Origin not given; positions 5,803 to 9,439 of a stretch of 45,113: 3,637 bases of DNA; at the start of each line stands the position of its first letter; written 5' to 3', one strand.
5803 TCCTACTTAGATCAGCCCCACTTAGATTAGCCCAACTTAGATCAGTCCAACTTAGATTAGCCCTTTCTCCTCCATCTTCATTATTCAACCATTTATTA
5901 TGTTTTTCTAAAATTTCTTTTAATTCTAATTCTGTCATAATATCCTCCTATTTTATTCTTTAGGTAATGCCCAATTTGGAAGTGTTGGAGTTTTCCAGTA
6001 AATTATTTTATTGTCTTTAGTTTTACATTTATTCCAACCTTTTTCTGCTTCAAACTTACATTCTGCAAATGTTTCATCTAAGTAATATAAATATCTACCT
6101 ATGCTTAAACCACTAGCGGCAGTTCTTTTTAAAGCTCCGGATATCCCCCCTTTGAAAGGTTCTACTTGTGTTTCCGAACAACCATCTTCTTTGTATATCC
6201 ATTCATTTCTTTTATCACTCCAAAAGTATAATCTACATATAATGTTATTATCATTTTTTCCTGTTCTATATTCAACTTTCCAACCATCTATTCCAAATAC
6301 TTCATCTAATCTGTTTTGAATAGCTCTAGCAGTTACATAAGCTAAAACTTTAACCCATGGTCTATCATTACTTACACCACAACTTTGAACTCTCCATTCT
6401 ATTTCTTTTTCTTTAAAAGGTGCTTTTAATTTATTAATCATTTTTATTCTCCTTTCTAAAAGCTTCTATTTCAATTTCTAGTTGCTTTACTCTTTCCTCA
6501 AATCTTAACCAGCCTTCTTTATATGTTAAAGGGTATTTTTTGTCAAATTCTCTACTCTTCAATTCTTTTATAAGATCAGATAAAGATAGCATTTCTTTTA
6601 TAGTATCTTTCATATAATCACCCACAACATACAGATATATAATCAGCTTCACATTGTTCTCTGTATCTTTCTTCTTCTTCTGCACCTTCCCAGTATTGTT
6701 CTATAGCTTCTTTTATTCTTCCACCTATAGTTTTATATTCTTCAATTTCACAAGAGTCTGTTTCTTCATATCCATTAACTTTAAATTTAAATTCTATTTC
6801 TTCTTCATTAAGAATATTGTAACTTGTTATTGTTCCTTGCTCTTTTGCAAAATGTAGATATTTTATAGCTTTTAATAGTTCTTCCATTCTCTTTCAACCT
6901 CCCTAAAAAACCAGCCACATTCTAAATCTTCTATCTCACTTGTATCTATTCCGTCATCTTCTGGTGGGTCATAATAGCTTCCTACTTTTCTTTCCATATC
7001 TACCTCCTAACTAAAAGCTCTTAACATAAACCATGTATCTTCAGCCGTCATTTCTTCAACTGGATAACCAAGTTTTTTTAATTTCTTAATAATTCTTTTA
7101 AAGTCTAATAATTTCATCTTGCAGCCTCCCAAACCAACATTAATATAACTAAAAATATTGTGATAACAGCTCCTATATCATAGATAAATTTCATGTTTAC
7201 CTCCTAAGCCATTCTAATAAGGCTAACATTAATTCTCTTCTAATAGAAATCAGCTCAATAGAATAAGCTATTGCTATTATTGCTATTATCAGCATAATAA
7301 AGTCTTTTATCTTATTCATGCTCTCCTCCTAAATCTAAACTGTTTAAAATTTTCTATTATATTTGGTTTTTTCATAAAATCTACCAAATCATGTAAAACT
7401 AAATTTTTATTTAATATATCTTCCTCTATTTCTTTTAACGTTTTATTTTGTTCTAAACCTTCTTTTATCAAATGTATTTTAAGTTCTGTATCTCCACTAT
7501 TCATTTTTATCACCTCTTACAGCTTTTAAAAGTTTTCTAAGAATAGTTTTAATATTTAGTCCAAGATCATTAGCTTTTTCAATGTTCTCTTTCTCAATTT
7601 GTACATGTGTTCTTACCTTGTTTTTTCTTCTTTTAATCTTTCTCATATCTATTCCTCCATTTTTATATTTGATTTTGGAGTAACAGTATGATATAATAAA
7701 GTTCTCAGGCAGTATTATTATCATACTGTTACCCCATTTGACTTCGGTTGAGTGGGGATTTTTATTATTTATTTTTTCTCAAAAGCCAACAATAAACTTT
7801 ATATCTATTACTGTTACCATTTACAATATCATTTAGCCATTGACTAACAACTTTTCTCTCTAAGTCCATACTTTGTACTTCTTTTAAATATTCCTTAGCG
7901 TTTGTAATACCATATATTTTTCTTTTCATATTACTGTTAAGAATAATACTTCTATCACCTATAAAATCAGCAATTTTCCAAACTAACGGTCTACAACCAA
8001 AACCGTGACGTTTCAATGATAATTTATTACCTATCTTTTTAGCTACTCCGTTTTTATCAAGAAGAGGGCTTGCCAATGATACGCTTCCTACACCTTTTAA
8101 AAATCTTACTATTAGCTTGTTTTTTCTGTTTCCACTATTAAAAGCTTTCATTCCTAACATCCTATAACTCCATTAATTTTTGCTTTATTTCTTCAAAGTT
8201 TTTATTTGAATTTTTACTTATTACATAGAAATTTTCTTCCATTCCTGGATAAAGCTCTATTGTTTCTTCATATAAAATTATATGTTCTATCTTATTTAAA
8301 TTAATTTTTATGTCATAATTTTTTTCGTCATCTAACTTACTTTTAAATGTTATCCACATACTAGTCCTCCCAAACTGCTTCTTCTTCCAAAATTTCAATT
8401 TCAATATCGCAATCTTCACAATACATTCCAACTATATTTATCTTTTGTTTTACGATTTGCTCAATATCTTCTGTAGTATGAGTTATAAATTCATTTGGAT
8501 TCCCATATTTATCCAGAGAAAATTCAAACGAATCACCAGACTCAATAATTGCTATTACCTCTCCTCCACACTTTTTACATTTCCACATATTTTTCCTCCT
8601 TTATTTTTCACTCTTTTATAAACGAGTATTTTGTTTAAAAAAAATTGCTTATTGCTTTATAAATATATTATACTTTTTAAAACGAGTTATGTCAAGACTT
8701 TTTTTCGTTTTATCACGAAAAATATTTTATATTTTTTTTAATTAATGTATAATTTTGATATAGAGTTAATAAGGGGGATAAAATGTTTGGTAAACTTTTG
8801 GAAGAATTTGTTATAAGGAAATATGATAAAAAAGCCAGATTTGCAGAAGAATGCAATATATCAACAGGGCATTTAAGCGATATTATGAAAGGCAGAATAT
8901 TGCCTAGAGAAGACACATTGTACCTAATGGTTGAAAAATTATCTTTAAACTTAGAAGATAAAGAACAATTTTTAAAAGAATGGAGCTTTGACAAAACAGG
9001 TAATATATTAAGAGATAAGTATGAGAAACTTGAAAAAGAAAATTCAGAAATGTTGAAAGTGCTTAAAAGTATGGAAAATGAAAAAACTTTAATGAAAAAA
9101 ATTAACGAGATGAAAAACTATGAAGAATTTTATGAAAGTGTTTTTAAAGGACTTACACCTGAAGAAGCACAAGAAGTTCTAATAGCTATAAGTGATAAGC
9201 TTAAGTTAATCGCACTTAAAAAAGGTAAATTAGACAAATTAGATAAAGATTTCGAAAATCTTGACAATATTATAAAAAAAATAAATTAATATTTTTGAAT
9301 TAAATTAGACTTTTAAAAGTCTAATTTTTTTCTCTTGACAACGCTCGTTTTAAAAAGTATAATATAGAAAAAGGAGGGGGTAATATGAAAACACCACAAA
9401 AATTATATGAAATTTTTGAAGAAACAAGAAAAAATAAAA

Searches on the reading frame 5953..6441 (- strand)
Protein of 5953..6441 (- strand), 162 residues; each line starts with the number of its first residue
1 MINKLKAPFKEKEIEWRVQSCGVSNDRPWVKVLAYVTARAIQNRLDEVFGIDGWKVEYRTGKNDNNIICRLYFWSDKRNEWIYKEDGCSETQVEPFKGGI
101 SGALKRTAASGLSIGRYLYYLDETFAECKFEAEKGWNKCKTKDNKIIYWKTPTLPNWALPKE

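Call 62: search_protein_families(library=pfam, proteins=[window:5953-6441:-], max_evalue=0.001)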
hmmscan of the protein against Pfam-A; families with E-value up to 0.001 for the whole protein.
window:5953-6441:- (162 aa): 1 family
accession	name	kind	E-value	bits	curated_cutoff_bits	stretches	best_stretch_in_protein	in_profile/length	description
PF04098.21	Rad52_Rad22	-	2.7e-14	53.8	20.3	1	3-136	7-152/153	Rad52/22 family double-strand break repair protein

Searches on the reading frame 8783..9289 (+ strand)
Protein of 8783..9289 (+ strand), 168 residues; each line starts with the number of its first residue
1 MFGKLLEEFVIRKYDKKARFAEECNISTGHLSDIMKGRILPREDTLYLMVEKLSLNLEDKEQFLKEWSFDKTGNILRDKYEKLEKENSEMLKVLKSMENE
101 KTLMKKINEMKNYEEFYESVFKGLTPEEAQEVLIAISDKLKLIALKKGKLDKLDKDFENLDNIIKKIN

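Call 62: search_protein_families(library=pfam, proteins=[window:8783-9289:+], max_evalue=0.001)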
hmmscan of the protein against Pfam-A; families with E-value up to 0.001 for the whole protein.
window:8783-9289:+ (168 aa): 1 family
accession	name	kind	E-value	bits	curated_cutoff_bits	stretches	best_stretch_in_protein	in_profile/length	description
PF01381.28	HTH_3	-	0.00053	20.4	23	0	18-58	13-53/55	Helix-turn-helix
